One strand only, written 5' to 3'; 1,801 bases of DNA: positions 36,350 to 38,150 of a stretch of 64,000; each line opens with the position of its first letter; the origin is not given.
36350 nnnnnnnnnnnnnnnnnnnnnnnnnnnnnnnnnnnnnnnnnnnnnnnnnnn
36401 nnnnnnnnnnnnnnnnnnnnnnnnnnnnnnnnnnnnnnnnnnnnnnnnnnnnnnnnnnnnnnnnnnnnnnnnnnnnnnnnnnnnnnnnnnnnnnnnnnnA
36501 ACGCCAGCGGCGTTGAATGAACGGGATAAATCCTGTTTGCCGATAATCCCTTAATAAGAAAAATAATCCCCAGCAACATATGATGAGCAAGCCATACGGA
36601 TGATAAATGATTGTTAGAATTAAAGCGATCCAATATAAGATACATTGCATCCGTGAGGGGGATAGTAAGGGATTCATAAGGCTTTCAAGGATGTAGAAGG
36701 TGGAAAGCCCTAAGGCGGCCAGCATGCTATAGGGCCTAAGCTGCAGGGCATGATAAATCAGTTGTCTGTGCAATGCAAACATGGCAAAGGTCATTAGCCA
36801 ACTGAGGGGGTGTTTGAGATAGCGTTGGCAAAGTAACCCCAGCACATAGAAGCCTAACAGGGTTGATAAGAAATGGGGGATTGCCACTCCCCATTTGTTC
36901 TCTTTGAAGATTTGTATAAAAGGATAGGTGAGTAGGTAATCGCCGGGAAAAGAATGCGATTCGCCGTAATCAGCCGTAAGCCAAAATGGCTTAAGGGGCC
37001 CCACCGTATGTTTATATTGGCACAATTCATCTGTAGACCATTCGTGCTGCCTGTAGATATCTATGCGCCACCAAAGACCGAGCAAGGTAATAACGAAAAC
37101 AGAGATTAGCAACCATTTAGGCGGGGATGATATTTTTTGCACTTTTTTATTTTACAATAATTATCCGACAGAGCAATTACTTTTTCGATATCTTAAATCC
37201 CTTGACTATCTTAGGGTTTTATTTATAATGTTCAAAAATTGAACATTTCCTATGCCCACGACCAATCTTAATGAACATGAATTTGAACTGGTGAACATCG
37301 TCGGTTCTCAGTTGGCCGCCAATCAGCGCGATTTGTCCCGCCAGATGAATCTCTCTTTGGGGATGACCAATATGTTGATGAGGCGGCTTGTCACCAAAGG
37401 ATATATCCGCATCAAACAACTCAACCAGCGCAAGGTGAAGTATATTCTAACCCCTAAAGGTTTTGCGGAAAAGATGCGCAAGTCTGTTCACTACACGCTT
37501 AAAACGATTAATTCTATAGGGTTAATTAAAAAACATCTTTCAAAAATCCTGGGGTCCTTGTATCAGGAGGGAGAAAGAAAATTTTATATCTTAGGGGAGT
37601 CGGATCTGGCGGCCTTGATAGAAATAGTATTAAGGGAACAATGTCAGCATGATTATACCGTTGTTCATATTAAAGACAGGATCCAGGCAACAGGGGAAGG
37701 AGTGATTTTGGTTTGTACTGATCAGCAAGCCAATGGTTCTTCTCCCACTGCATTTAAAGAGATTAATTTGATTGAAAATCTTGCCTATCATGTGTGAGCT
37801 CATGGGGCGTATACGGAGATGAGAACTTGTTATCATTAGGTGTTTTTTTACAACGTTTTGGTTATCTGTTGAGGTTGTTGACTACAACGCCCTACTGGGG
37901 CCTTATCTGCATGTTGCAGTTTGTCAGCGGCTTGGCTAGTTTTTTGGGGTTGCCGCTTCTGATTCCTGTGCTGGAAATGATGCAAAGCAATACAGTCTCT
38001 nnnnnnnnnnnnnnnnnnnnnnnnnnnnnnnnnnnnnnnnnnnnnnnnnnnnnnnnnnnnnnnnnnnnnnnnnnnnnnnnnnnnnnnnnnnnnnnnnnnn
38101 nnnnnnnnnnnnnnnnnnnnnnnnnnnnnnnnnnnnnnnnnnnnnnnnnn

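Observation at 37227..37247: Perfect 21-bp palindrome overlapping the promoter of the EPS-type MarR regulator that heads island 2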

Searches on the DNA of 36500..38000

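Call 56: search_rna_families(source=window, start=36500, end=38000, threshold=evalue, max_evalue=1)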
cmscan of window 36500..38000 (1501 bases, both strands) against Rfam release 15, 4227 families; matches with E-value up to 1: 0.
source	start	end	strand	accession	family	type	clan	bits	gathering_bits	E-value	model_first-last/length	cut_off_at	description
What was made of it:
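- There is no Rfam match (call 56).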

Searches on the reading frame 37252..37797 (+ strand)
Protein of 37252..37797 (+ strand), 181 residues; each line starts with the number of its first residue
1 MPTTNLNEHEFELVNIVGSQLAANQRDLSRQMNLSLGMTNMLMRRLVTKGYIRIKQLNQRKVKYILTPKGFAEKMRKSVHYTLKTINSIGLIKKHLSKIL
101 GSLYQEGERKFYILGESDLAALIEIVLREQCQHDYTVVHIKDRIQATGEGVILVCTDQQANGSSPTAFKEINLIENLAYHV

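Call 6: search_protein_families(library=ncbifam, proteins=[window:37252-37797:+])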
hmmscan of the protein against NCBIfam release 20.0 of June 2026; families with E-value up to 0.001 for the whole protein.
window:37252-37797:+ (181 aa): 2 families
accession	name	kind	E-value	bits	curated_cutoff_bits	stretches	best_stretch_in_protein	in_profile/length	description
TIGR04176.1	MarR_EPS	equivalog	3.2e-13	49.6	88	1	7-98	3-98/105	MarR family EPS-associated transcriptional regulator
NF050133.1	TransRegFabT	equivalog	0.00025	21.4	200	1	9-70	30-93/138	fatty acid biosynthesis transcriptional regulator FabT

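Call 7: search_protein_families(library=pfam, proteins=[window:37252-37797:+], max_evalue=0.1)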
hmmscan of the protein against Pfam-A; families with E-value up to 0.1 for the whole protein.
window:37252-37797:+ (181 aa): 9 families
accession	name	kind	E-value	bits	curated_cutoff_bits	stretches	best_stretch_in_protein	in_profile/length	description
PF13412.12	HTH_24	-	3.9e-05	23.6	21.9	1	23-53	18-48/48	Winged helix-turn-helix DNA-binding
PF01047.28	MarR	-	0.00013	22.2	24.6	1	6-56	1-51/59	MarR family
PF13463.12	HTH_27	-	0.0004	21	22.2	1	6-70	1-68/68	Winged helix DNA-binding domain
PF14947.12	HTH_45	-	0.00093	19.6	25.5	1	23-71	20-63/77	Winged helix-turn-helix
PF21984.2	DnaD_N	-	0.0025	18.4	27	1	24-62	37-75/101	DnaD N-terminal domain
PF13601.12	HTH_34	-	0.006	17.2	27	1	11-72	3-67/80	Winged helix DNA-binding domain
PF04019.17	DUF359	-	0.0085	16.1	25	1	74-128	35-90/126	Protein of unknown function (DUF359)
PF01978.25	TrmB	-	0.023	15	25.6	1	19-64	19-64/68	Sugar-specific transcriptional regulator TrmB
PF12802.13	MarR_2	-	0.062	13.9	27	0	9-54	6-52/61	MarR family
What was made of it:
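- On Pfam MarR (PF01047) / HTH_24 (PF13412) winged helix: Call 7: MarR scores 22.2, below its threshold of 24.6.
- Closest known: Classical MarR-type autorepression. Different: Here Pfam MarR scores 22.2, below its cut-off of 24.6 (call 7).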

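Call 8: find_homologous_proteins(query=window:37252-37797:+)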
Query window:37252-37797:+ (181 aa): 799 proteins with E <= 0.001 among 867 candidates; the best 120 are listed.
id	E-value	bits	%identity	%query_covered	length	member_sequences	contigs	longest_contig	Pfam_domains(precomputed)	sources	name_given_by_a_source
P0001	3.8e-112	390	100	100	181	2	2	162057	-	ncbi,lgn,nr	ncbi:MAG: winged helix-turn-helix transcriptional regulator [Candidatus Omnitrophica bacterium]|nr:w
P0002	7.8e-75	268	71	100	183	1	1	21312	-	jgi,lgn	-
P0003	9.4e-74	265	74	96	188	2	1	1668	-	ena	-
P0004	7.5e-72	259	69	100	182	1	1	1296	PF13412.13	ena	-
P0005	8.5e-72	258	71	98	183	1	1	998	PF01047.29,PF13412.13,PF13463.13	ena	-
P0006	5.2e-71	256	70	98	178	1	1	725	-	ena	-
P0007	1.8e-70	254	70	98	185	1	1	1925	PF01047.29,PF13412.13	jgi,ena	-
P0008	3.3e-70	253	70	98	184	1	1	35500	PF13412.13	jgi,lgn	-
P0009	4.8e-70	253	69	100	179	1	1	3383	PF13412.13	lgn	-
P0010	4.9e-70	253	69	98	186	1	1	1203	-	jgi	jgi:DNA-binding MarR family transcriptional regulator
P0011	9.4e-70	252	69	100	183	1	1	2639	PF01047.29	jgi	jgi:predicted transcriptional regulator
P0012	1.3e-69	251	69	98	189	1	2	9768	-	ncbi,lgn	-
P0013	1.7e-69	251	69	98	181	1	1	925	PF01047.29,PF13412.13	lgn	-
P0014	2.3e-69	250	69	99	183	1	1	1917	PF13412.13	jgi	-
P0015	3.5e-69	250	71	96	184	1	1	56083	PF13412.13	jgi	jgi:DNA-binding MarR family transcriptional regulator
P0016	3.6e-69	250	69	97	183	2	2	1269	PF13412.13,PF13463.13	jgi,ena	-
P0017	7.6e-68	246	70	96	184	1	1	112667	PF01047.29,PF13412.13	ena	-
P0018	2.0e-67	244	67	98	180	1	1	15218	PF13412.13,PF13463.13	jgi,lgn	-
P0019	2.3e-67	244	66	98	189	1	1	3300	PF13412.13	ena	-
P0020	3.8e-67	243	67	98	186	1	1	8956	PF01047.29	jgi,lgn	-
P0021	2.5e-66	241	65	98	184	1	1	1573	PF01047.29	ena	-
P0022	2.6e-66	241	73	87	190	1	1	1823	PF01047.29,PF21984.3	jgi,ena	-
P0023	3.1e-66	240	67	98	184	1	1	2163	PF01047.29,PF21984.3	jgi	-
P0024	8.3e-66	239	66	98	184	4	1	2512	PF01047.29,PF13412.13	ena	-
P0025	3.1e-65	237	67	98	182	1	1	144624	PF13412.13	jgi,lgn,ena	-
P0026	6.3e-65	236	65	98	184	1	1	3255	PF01047.29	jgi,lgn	-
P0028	8.0e-64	232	65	98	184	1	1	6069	PF01047.29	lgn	-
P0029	1.2e-63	232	65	96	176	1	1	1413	PF13412.13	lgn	-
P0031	1.9e-63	231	65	98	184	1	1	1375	PF01047.29,PF13412.13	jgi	jgi:DNA-binding MarR family transcriptional regulator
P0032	2.9e-63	231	63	98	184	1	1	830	PF01047.29,PF13412.13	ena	-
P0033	5.1e-63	230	63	98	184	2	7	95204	PF01047.29,PF13412.13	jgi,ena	-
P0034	5.7e-63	230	64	98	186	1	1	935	PF01047.29,PF13412.13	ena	-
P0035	6.7e-63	229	62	98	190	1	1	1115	PF13412.13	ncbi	-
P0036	1.1e-62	229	64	98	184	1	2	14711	PF01047.29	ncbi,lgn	-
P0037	1.3e-62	228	63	98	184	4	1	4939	PF01047.29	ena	-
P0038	1.6e-62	228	63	98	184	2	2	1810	PF13412.13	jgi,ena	-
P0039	2.5e-62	228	65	98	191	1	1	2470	PF13412.13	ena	-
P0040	4.5e-62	227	64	98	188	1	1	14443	PF01047.29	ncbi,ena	ncbi:MAG: MarR family transcriptional regulator [Candidatus Omnitrophota bacterium]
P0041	5.0e-62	227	61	96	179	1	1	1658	PF13412.13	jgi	jgi:DNA-binding MarR family transcriptional regulator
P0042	5.5e-62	226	60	96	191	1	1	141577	PF13412.13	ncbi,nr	ncbi:MAG: winged helix-turn-helix transcriptional regulator [Candidatus Omnitrophica bacterium]|nr:w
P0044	1.2e-61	225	64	98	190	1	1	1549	PF01047.29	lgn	-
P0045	1.6e-61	225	62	98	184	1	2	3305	PF01047.29,PF13412.13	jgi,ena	-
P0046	1.6e-61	225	62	97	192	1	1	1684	PF13412.13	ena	-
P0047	1.9e-61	225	64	98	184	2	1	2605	PF01047.29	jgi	-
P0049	2.5e-61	224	61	98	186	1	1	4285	PF01047.29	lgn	-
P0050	4.0e-61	224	62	98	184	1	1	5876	PF01047.29,PF21984.3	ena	-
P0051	4.4e-61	224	62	98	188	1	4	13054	PF13412.13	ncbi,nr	ncbi:MAG: winged helix-turn-helix transcriptional regulator [Candidatus Omnitrophica bacterium]|nr:w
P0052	5.5e-61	223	61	97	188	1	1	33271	PF13412.13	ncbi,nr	ncbi:MAG: winged helix-turn-helix transcriptional regulator [Candidatus Omnitrophica bacterium]|nr:w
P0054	1.2e-60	222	62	98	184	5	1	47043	PF13412.13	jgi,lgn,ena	-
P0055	1.5e-60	222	64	96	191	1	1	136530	PF13412.13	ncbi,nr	ncbi:MAG: winged helix-turn-helix transcriptional regulator [Candidatus Omnitrophica bacterium]|nr:w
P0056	1.6e-60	222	63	98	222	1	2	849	PF13412.13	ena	-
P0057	1.7e-60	222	76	77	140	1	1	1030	PF13412.13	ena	-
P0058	1.7e-60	222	59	98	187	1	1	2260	PF01047.29,PF21441.5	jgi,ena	-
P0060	2.2e-60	221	61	98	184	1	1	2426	PF01047.29,PF13412.13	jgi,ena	-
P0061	3.3e-60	221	60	96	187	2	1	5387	PF13412.13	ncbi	-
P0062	3.5e-60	221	63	98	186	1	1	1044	PF13412.13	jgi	jgi:predicted transcriptional regulator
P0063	3.8e-60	220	60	98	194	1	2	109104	PF01047.29,PF13412.13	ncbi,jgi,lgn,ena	-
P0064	5.3e-60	220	60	96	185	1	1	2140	PF13412.13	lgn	-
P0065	6.0e-60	220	60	98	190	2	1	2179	PF13412.13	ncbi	-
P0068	8.0e-60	219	60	98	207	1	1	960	PF01047.29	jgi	-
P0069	1.1e-59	219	61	96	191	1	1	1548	PF13412.13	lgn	-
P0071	1.1e-59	219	60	96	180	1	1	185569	PF13412.13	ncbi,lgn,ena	ncbi:MAG: winged helix-turn-helix transcriptional regulator [Candidatus Omnitrophota bacterium]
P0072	1.3e-59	219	58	96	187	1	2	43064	PF13412.13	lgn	-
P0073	1.5e-59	219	61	96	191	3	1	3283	PF13412.13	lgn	-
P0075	1.7e-59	218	59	99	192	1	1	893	PF13412.13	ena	-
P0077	2.5e-59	218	57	96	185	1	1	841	PF13412.13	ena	-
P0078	2.6e-59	218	62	98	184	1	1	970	PF01047.29,PF13412.13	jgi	-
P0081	3.5e-59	217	60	96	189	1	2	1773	PF13412.13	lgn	-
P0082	3.9e-59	217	62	98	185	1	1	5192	PF13412.13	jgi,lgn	-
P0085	4.3e-59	217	60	97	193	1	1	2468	PF13412.13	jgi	jgi:DNA-binding MarR family transcriptional regulator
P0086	4.4e-59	217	61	96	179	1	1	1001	PF13412.13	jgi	jgi:predicted transcriptional regulator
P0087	7.2e-59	216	61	99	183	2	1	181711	PF13412.13,PF12802.14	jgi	-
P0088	7.3e-59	216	61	98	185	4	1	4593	PF13412.13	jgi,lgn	-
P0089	7.7e-59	216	66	84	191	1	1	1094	PF13412.13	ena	-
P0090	1.1e-58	216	60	96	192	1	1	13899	PF13412.13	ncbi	ncbi:MAG: winged helix-turn-helix transcriptional regulator [Candidatus Omnitrophota bacterium]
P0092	1.5e-58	215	60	96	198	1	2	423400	PF13412.13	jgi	jgi:DNA-binding MarR family transcriptional regulator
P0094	1.9e-58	215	60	98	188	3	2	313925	PF13412.13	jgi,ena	jgi:DNA-binding MarR family transcriptional regulator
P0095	2.1e-58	215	58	98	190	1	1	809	PF13412.13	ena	-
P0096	2.2e-58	215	60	98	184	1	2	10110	PF01047.29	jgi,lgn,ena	jgi:DNA-binding MarR family transcriptional regulator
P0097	2.4e-58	215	58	98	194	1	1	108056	PF01047.29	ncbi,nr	ncbi:MAG: MarR family transcriptional regulator [Candidatus Omnitrophica bacterium]|nr:MarR family t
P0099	2.6e-58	215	58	98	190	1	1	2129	PF13412.13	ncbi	-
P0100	2.7e-58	214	59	96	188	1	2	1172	PF13412.13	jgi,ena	jgi:DNA-binding MarR family transcriptional regulator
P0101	2.9e-58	214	59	96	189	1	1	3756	PF13412.13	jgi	jgi:DNA-binding MarR family transcriptional regulator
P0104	3.7e-58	214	58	98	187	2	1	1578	PF01047.29,PF13412.13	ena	-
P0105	3.8e-58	214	59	98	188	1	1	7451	PF01047.29,PF12802.14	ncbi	-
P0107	3.9e-58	214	62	97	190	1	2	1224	PF13412.13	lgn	-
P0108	4.5e-58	214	59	98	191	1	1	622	PF13412.13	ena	-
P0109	5.6e-58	213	62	96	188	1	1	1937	PF13412.13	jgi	jgi:DNA-binding MarR family transcriptional regulator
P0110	5.9e-58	213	58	98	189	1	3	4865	PF13412.13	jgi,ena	-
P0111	6.7e-58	213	60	96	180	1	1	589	PF13412.13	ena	-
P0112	6.8e-58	213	62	96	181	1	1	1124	PF13412.13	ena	-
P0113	6.9e-58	213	69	84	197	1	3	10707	PF13412.13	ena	-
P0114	7.5e-58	213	60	96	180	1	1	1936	PF13412.13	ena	-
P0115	7.7e-58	213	58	98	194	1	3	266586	PF13412.13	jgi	-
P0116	7.9e-58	213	57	98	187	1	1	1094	PF01047.29,PF13412.13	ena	-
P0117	7.9e-58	213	67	84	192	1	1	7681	PF13412.13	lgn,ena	-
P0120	8.6e-58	213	59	99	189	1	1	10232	PF01047.29,PF13412.13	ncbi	-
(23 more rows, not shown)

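Call 11: find_related_loci(query=A1, collection=genome_contigs, flank=4000)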
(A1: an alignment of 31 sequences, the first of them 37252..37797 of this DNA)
Query A1 (181 aa) in genome_contigs; peptide patterns used: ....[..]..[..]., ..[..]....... (x = any residue, [..] = any of these).
118 stretches matched a pattern; 108 encode a relative of the query (tblastn E <= 1e-3); the best 80 are kept; 80 distinct loci.
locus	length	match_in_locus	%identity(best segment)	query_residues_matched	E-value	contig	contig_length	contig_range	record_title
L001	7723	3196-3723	69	1-178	2e-77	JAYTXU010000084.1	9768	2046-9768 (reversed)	MAG: Candidatus Omnitrophota bacterium isolate GFS_5990 GFS_5990_83, whole genome shotgun sequence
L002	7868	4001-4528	64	1-178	4e-71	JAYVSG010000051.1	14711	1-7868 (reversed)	MAG: Candidatus Omnitrophota bacterium isolate GL74_DN_concoct_188_sub GL74_DN_concoct_188_sub_50, whole genome shotgun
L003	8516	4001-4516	60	6-178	1e-70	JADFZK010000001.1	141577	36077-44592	MAG: Candidatus Omnitrophota bacterium isolate nHGRbin18 nHGR_bin18_NODE_50_length_141577_cov_14.764107, whole genome sh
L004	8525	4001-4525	63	1-178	4e-70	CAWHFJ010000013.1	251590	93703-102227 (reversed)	MAG: Candidatus Omnitrophota bacterium isolate MFD04780.bin.2.175 genome assembly, contig: contig_27280, whole genome sh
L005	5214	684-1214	64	1-178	5e-70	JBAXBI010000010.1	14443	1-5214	MAG: Candidatus Omnitrophota bacterium isolate ELA163 MAG163_10, whole genome shotgun sequence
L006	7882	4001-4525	62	1-178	4e-69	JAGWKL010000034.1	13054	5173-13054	MAG: Candidatus Omnitrophota bacterium isolate REEB160 contig-150_5885, whole genome shotgun sequence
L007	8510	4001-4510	64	6-178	5e-69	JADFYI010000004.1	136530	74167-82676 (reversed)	MAG: Candidatus Omnitrophota bacterium isolate nDJH6bin28 nDJH6_bin28_NODE_52_length_136530_cov_16.059022, whole genome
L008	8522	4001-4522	61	3-178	2e-68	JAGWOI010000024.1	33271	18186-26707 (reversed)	MAG: Candidatus Omnitrophota bacterium isolate REEB252 contig-150_1999, whole genome shotgun sequence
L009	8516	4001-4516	60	6-178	1e-67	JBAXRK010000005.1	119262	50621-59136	MAG: Candidatus Omnitrophota bacterium isolate ELA581 MAG581_5, whole genome shotgun sequence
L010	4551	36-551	60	6-178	7e-68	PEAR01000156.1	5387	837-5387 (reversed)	MAG: Candidatus Omnitrophota bacterium isolate Cal1bin1 scaffold468, whole genome shotgun sequence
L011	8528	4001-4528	58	2-178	9e-67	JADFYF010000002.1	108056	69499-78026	MAG: Candidatus Omnitrophota bacterium isolate nDJH6bin18 nDJH6_bin18_NODE_2_length_108056_cov_3.689907, whole genome sh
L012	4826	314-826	60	6-178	2e-66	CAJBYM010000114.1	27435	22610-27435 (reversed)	MAG: Candidatus Omnitrophica bacterium isolate Loc090907-5m_bin-489 genome assembly, contig: bin-489:114/139, whole geno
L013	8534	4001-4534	63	1-180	2e-66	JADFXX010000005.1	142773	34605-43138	MAG: Candidatus Omnitrophota bacterium isolate nDJH2bin18 nDJH2_bin18_NODE_5_length_142773_cov_57.201933, whole genome s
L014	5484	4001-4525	61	1-178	7e-66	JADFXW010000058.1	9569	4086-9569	MAG: Candidatus Omnitrophota bacterium isolate nDJH2bin13 nDJH2_bin13_NODE_58_length_9569_cov_2.119678, whole genome sho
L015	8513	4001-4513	60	6-178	6e-66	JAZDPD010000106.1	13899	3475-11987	MAG: Candidatus Omnitrophota bacterium isolate MEGAHIT-group-0.817 k141_8918816, whole genome shotgun sequence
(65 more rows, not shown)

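Call 20: search_protein_families(library=pfam, alignment_id=A2, max_evalue=0.00001)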
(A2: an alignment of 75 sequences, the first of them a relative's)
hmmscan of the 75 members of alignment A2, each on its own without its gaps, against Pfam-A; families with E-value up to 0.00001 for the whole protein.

A. member 1, L001:3767-4675:+ (302 aa): 2 families
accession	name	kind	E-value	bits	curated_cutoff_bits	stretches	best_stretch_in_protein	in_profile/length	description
PF02826.25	2-Hacid_dh_C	-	2e-45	154.8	25.1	1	116-280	1-178/178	D-isomer specific 2-hydroxyacid dehydrogenase, NAD binding domain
PF00389.36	2-Hacid_dh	-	1.5e-19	70.5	24.6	1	39-300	27-122/134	D-isomer specific 2-hydroxyacid dehydrogenase, catalytic domain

B. families by the number of members that match (of 75 scanned): 45 families (the first 25 are shown)
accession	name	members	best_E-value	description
PF01370.27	Epimerase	33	5.1e-64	NAD dependent epimerase/dehydratase family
PF16363.11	GDP_Man_Dehyd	33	2.5e-62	GDP-mannose 4,6 dehydratase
PF04321.23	RmlD_sub_bind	33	1.1e-48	RmlD substrate binding domain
PF02719.21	Polysacc_synt_2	32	6.2e-104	Polysaccharide biosynthesis protein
PF01073.25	3Beta_HSD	32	2.9e-27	3-beta hydroxysteroid dehydrogenase/isomerase family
PF07993.18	NAD_binding_4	32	3.6e-13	Male sterility protein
PF13460.12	NAD_binding_10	30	6.9e-14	NAD(P)H-binding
PF05368.20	NmrA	25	4.8e-12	NmrA-like family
PF00106.31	adh_short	12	2.9e-08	short chain dehydrogenase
PF00483.29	NTP_transferase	5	8.8e-71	Nucleotidyl transferase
PF00112.29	Peptidase_C1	5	3.2e-17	Papain family cysteine protease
PF00005.33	ABC_tran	4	1.8e-34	ABC transporter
PF00664.28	ABC_membrane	4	1.5e-17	ABC transporter transmembrane region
PF12804.13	NTP_transf_3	4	6.1e-12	MobA-like NTP transferase domain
PF02463.25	SMC_N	4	8.8e-11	RecF/RecN/SMC N terminal domain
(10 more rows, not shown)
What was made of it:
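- On TIGR04176 MarR_EPS (NCBIfam equivalog): Orthologues are followed by nucleotide-sugar enzymes (call 20).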

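Call 22: search_solved_structures(query=A1, max_evalue=1)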
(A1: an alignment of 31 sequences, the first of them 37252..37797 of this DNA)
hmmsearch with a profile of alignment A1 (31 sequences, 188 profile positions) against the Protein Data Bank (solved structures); distinct sequences matched with E-value up to 1: 6.
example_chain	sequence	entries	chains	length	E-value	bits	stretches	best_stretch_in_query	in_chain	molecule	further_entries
6jbx_A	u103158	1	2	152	0.02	17.6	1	8-78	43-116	Fatty acid biosynthesis transcriptional regulator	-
3s2w_A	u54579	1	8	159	0.16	14.7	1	22-71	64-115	Transcriptional regulator, MarR family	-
5eri_A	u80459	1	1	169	0.24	14.1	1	8-69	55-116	MarR family transcriptional regulator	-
6qfd_A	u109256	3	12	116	0.28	13.9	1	44-73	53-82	DNA-binding protein | hsRosR DNA binding protein | DNA binding protein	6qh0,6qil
6qua_A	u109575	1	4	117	0.28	13.9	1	44-73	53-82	hsRosR-DNA binding protein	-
6ez1_A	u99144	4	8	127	0.32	13.7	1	44-73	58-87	DNA binding protein | HALOPHILIC WINGED-HELIX-TURN-HELIX DNA BINDING PROTEIN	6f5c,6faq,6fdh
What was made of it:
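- Closest known: FabT. Same: It is the nearest solved structure by sequence profile, and the second NCBIfam hit (calls 6, 22).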

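Call 36: predict_structure(alignment_id=A1)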
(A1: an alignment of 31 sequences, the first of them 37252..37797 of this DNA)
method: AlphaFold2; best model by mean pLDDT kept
length: 181 residues; sequences in the alignment: 31
mean_pLDDT: 75.2   pTM: 0.55
mean pLDDT of the five models: 75.2, 73.4, 73.0, 72.9, 71.7
residues with pLDDT >= 90: 33; 70-90: 86; 50-70: 57; < 50: 5
segments of 3 or more residues with pLDDT < 50: 1-4
pLDDT, mean of each block of 10 residues (from residue 1): 51 59 69 71 69 60 75 76 75 90 91 86 90 87 85 78 64 82 48
secondary structure, 60 per line:
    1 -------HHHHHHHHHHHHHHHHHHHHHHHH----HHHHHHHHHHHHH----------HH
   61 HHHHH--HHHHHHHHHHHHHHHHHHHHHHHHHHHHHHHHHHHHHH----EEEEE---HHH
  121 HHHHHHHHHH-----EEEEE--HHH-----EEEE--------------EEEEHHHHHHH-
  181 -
elements in order: H8-31 H36-48 H59-65 H68-105 E110-114 H118-130 E136-140 E151-154 E169-172 H173-179
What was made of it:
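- Closest known: Classical MarR-type autorepression. Different: The fold after the winged helix differs: one long helix followed by a small alpha/beta domain (call 36).
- The structure model is poor in the winged-helix part (pLDDT 50-70, call 36), so no docking-type argument is possible.
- Tried and rejected: The AlphaFold model has mean pLDDT 75 and a poorly modelled winged helix (call 36).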

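Call 40: fold_search(model_id=the predicted structure, library=pdb)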
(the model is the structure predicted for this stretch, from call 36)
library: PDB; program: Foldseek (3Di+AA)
matches with E <= 10: 787; with E <= 0.001: 0
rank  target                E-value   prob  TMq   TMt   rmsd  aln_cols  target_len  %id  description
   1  4m88                  1.2e-01  0.99  0.30  0.16   3.4        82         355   15  Crystal structure of extracellular ligand-binding receptor from Verminephrobacter eiseniae ef01-2 (released 2013-11-06)
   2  5bsk_D                1.6e-01  0.60  0.24  0.23   4.6        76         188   17  Human HGPRT in complex with (S)-HPEPG, an acyclic nucleoside phosphonate (released 2015-09-23)
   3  4pip_B                1.9e-01  0.57  0.24  0.15   5.1       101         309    8  Engineered EgtD variant EgtD-M252V,E282A in complex with tryptophan and SAH (released 2014-12-03)
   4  4raq_B                2.1e-01  0.41  0.25  0.23   7.1       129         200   13  Aza-acyclic nucleoside phosphonates containing a second phosphonate group as inhibitors of the human, Plasmodium falci (released 2015-01-07)
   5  3dnf_B                3.6e-01  0.69  0.33  0.23   4.4       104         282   16  Structure of (E)-4-Hydroxy-3-methyl-but-2-enyl Diphosphate Reductase, the Terminal Enzyme of the Non-Mevalonate Pathwa (released 2008-12-30)
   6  9uaq_A                3.8e-01  0.13  0.22  0.15  12.8       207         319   12  CryoEM structure of GFP-like protein from Aequorea coerulescens with Trimbody (released 2026-02-11)
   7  5bsk_B                4.3e-01  0.28  0.25  0.24   7.5       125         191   14  Human HGPRT in complex with (S)-HPEPG, an acyclic nucleoside phosphonate (released 2015-09-23)
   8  4v1t_B                4.6e-01  0.11  0.18  0.05  16.1       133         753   12  Heterocyclase in complex with substrate and Cofactor (released 2015-01-14)
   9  2fn7_A                4.9e-01  0.33  0.19  0.12   4.1        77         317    9  Crystal structure of the lactate dehydrogenase from cryptosporidium parvum complexed with substrate (lactic acid) and  (released 2007-01-23)
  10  9xou_B                4.9e-01  0.11  0.22  0.15  15.2       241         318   10  CryoEM structure of LacY with Trimbody (released 2026-02-11)
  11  6bo7_E                5.2e-01  0.57  0.27  0.24   3.9        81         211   14  Crystal structure of Plasmodium vivax hypoxanthine guanine phosphoribosyltransferase in complex with [3R,4R]-4-guanin- (released 2017-12-13)
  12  4jls_A                5.2e-01  0.44  0.23  0.30   4.1        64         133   19  Crystal Structure of E. coli XGPRT in complex with (3R,4S)-4-(Guanin-9-yl)-3-hydroxypyrrolidin-1-N-ylacetylphosphonic  (released 2014-12-24)
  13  4rad_E                5.5e-01  0.28  0.24  0.21   4.2        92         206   15  Aza-acyclic nucleoside phosphonates containing a second phosphonate group as inhibitors of the human, Plasmodium falci (released 2015-01-07)
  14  8hlk                  5.9e-01  0.57  0.33  0.08   4.4       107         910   16  Structure of McyB-C1A1 complexed with L-Leu and AMP (released 2023-12-13)
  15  5w8v_A                5.9e-01  0.23  0.22  0.20   6.2        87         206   15  HUMAN HGPRT in complex with [(2-[(guanin-9-yl)methyl]propane-1,3-diyl)bis(oxy)]bis(methylene)diphosphonic acid (released 2017-08-30)
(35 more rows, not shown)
